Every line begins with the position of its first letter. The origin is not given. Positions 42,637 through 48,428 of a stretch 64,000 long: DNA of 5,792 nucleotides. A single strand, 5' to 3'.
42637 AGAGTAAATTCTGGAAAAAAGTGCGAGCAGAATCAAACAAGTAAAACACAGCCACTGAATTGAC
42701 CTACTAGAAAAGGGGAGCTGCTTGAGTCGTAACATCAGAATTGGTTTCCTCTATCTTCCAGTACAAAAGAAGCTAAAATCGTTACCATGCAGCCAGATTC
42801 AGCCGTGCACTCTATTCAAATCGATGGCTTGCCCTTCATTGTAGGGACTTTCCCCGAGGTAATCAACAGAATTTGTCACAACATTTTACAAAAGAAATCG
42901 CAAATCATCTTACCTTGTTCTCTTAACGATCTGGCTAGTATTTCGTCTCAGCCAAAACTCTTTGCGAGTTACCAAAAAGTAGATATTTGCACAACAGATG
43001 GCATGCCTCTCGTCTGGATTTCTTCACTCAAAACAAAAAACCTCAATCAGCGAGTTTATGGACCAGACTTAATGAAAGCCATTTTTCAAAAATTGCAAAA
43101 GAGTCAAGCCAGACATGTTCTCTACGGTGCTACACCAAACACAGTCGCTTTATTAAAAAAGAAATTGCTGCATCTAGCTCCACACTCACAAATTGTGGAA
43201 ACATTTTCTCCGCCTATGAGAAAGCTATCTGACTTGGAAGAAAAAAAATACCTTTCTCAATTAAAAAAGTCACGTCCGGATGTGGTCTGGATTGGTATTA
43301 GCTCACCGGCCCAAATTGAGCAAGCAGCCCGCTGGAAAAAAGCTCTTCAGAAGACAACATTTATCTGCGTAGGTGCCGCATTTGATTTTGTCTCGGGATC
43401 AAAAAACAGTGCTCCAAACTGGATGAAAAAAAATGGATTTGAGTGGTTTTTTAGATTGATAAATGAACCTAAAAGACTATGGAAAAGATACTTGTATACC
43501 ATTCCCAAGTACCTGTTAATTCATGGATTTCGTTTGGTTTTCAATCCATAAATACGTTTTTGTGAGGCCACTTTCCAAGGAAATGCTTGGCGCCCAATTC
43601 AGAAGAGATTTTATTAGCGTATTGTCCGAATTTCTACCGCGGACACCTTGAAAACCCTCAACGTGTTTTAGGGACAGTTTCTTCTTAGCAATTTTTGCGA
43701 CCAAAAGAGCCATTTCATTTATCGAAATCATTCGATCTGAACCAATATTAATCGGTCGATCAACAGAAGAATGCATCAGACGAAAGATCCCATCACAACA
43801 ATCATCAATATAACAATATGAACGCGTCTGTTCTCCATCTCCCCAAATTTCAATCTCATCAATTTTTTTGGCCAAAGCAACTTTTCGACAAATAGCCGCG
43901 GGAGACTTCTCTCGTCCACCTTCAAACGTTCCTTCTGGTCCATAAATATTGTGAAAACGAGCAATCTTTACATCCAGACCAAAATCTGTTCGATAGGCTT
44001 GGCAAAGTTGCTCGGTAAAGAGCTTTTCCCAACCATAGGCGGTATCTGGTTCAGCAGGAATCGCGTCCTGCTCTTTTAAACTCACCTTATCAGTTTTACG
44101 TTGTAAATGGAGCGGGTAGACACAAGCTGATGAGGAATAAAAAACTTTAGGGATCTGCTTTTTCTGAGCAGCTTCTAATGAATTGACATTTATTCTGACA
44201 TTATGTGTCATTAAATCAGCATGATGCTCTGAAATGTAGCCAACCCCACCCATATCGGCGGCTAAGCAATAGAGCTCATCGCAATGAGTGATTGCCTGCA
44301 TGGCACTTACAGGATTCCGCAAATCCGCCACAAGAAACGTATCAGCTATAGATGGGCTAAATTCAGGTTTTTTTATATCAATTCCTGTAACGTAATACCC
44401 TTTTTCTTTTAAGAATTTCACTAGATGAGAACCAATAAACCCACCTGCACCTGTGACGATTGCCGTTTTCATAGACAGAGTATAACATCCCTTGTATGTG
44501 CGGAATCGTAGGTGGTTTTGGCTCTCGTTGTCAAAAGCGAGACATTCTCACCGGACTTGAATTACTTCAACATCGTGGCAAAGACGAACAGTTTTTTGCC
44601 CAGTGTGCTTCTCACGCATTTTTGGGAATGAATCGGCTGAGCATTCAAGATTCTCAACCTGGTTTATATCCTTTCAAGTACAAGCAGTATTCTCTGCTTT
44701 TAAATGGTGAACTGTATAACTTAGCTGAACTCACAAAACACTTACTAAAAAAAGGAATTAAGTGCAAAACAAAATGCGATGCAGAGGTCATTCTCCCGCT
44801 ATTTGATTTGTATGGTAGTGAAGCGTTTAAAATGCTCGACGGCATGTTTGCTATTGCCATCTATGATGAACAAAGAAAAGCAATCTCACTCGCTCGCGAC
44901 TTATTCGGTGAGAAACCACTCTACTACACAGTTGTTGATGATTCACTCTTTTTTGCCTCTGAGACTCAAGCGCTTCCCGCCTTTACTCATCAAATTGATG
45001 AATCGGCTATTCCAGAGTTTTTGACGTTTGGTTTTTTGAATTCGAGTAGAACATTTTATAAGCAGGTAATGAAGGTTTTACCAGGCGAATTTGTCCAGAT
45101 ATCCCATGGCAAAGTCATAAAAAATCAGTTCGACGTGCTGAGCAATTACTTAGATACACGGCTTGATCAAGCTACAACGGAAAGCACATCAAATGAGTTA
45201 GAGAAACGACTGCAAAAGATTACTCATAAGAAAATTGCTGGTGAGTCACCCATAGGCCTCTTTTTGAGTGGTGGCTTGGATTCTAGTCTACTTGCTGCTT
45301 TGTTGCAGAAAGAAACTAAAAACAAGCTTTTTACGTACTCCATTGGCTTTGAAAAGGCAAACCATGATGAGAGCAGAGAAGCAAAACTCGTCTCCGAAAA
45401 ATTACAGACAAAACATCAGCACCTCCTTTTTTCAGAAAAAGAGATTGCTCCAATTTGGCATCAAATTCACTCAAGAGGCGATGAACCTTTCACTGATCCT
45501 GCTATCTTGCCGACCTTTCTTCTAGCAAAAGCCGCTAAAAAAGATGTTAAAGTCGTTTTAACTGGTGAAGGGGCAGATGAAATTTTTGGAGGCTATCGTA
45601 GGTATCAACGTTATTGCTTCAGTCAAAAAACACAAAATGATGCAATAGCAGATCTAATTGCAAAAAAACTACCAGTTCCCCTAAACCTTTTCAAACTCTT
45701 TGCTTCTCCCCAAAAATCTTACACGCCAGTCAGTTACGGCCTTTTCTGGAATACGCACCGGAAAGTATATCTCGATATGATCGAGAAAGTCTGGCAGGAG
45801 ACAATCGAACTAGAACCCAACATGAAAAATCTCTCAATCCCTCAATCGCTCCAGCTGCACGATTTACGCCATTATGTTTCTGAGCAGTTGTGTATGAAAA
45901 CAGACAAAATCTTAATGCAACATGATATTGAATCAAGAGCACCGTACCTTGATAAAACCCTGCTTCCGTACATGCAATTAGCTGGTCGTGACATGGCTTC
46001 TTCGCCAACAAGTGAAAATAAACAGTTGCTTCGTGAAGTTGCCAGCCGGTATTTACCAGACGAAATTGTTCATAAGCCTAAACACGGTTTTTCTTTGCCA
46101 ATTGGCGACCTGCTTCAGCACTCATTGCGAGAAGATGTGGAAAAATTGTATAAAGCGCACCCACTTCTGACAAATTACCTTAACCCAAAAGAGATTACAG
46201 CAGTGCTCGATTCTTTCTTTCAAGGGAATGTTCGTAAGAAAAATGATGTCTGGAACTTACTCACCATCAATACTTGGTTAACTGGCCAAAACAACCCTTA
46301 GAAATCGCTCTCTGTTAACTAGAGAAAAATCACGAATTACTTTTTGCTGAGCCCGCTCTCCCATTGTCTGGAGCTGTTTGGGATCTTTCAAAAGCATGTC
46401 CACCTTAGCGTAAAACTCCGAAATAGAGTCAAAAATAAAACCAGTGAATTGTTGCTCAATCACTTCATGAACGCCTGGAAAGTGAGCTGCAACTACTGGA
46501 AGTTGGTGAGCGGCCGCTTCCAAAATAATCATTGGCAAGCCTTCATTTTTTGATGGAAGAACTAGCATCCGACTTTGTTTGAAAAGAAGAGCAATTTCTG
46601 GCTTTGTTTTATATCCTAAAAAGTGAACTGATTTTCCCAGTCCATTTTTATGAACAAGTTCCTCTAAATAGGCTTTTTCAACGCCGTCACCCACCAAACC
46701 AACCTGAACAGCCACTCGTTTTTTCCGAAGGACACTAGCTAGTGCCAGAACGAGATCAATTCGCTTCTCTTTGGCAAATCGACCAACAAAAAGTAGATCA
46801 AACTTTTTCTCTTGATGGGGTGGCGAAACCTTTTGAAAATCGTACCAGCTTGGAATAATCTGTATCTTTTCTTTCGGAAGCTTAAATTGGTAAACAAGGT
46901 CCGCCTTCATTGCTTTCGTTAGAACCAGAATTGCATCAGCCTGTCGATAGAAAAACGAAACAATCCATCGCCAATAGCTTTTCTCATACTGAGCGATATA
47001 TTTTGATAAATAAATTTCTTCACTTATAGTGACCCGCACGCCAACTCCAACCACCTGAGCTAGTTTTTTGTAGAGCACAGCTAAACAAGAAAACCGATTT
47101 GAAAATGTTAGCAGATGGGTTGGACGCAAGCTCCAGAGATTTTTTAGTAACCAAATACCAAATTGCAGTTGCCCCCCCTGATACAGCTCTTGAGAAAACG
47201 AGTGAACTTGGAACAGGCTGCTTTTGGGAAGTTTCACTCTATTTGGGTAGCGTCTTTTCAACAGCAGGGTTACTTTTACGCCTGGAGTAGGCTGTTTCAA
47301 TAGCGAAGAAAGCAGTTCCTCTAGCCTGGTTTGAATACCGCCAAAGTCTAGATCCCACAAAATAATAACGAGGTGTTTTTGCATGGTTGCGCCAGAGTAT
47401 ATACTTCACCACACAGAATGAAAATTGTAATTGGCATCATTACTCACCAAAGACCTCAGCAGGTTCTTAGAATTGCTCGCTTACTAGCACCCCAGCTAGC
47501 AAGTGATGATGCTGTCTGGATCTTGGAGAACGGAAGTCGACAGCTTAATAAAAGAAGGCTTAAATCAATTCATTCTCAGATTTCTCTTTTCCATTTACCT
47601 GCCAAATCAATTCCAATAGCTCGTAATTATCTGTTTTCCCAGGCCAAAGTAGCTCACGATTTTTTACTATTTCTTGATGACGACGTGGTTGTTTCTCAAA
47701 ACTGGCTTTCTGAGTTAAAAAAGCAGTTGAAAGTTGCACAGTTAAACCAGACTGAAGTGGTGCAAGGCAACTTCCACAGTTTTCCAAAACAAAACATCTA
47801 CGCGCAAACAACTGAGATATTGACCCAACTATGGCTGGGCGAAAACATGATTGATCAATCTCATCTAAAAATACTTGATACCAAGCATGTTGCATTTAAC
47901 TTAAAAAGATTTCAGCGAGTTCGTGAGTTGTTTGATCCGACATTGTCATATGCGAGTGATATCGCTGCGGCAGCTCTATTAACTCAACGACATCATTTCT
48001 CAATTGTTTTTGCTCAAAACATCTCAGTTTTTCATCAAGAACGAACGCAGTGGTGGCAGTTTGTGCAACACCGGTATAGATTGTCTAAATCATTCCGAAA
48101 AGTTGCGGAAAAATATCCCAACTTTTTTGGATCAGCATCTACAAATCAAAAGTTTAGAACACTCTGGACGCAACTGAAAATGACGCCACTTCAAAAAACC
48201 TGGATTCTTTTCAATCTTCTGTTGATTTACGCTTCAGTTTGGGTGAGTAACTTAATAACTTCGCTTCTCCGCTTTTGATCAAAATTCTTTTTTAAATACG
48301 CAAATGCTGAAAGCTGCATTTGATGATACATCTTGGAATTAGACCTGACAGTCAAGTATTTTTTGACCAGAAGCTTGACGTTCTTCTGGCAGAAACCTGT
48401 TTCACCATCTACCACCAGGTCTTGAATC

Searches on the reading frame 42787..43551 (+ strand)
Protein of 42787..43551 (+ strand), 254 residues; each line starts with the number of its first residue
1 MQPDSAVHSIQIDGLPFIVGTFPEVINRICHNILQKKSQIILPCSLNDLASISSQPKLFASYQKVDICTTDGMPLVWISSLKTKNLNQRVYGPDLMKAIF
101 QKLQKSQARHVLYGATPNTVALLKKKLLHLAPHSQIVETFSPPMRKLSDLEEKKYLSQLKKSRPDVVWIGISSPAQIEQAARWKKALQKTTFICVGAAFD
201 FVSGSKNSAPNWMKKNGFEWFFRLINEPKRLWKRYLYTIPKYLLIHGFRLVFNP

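Call 26: search_protein_families(library=pfam, proteins=[window:42787-43551:+], max_evalue=0.001)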
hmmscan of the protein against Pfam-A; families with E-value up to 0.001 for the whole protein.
window:42787-43551:+ (254 aa): 1 family
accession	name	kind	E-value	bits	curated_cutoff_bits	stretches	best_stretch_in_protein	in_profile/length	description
PF03808.19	Glyco_tran_WecG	-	5.5e-50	169.9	27.4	1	66-235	2-168/168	Glycosyl transferase WecG/TagA/CpsF family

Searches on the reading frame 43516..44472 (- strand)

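Call 26: search_protein_families(library=pfam, proteins=[window:43516-44472:-], max_evalue=0.001)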
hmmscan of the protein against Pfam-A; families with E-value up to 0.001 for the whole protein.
window:43516-44472:- (318 aa): 7 families
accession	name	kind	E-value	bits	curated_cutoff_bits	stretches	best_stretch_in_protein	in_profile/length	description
PF01370.27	Epimerase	-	3.2e-48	164.7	20.9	1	5-244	2-240/240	NAD dependent epimerase/dehydratase family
PF16363.11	GDP_Man_Dehyd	-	3.3e-27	96.3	27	1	5-305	1-331/332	GDP-mannose 4,6 dehydratase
PF07993.18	NAD_binding_4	-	7.3e-08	32.3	20.1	1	81-181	102-210/258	Male sterility protein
PF01073.25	3Beta_HSD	-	1.5e-07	31.2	22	1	5-157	1-157/280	3-beta hydroxysteroid dehydrogenase/isomerase family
PF13460.12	NAD_binding_10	-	1.1e-06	29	27.2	1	8-120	1-103/184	NAD(P)H-binding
PF04321.23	RmlD_sub_bind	-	0.00019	21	27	1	5-181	4-156/287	RmlD substrate binding domain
PF02719.21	Polysacc_synt_2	-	0.0009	19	20.2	0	5-120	2-134/293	Polysaccharide biosynthesis protein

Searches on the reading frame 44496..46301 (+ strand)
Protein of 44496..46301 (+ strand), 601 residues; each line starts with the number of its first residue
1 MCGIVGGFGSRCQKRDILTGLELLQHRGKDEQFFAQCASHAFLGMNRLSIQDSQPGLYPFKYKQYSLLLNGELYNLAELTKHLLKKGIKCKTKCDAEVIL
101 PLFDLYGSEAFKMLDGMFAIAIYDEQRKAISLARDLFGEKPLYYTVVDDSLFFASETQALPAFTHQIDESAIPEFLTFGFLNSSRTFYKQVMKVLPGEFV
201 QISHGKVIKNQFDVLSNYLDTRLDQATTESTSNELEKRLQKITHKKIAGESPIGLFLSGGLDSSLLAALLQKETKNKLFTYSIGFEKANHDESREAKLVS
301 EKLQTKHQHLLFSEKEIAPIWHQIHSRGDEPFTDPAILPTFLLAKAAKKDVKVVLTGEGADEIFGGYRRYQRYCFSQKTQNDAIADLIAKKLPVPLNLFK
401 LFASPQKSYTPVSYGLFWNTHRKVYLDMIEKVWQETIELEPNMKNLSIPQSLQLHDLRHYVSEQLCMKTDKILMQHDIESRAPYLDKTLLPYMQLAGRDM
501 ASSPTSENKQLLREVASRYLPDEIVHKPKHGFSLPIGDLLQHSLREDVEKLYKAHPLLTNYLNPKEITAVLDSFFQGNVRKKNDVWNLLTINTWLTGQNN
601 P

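Call 26: search_protein_families(library=pfam, proteins=[window:44496-46301:+], max_evalue=0.001)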
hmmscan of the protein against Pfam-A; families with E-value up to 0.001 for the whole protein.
window:44496-46301:+ (601 aa): 5 families
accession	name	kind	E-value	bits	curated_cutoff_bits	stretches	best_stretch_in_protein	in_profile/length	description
PF00733.27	Asn_synthase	-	5.8e-73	247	21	1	235-595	2-353/354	Asparagine synthase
PF13537.11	GATase_7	-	1.2e-32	112.9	25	1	46-161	2-122/123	Glutamine amidotransferase domain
PF13522.11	GATase_6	-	9.3e-27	94.1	27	1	36-156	7-130/130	Glutamine amidotransferase domain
PF24167.1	DUF7411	-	0.00042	20.4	28.7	1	254-327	4-73/194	Family of unknown function (DUF7411)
PF02540.23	NAD_synthase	-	0.00045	19.9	21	1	236-310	6-79/242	NAD synthase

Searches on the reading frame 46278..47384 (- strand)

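Call 26: search_protein_families(library=pfam, proteins=[window:46278-47384:-], max_evalue=0.001)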
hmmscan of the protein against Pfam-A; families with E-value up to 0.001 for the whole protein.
window:46278-47384:- (368 aa): 6 families
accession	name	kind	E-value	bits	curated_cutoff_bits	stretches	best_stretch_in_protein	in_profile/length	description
PF00534.26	Glycos_transf_1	-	9.2e-36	123.4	26.4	1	184-347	5-171/172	Glycosyl transferases group 1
PF13692.12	Glyco_trans_1_4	-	1.6e-27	96.9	27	1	196-334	3-142/142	Glycosyl transferases group 1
PF20706.3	GT4-conflict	-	4.6e-11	42.8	26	1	173-316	174-327/385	Family 4 Glycosyltransferase in conflict systems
PF13524.12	Glyco_trans_1_2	-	1.1e-08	35.5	25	1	227-359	16-139/144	Glycosyl transferase-like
PF13439.12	Glyco_transf_4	-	2.4e-08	34.6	28.5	1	15-182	2-167/170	Glycosyltransferase Family 4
PF13579.12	Glyco_trans_4_4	-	1.2e-07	32.7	29.7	1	15-180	1-158/158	Glycosyl transferase 4-like domain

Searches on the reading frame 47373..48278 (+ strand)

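Call 26: search_protein_families(library=pfam, proteins=[window:47373-48278:+], max_evalue=0.001)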
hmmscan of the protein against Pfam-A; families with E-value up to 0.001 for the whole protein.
window:47373-48278:+ (301 aa): 2 families
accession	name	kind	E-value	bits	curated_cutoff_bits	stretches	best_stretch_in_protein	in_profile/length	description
PF00535.33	Glycos_transf_2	-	1.1e-08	35.6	23.3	1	20-138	2-119/168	Glycosyl transferase family 2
PF13641.12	Glyco_tranf_2_3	-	7.5e-05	23.3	27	1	85-236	79-226/230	Glycosyltransferase like family 2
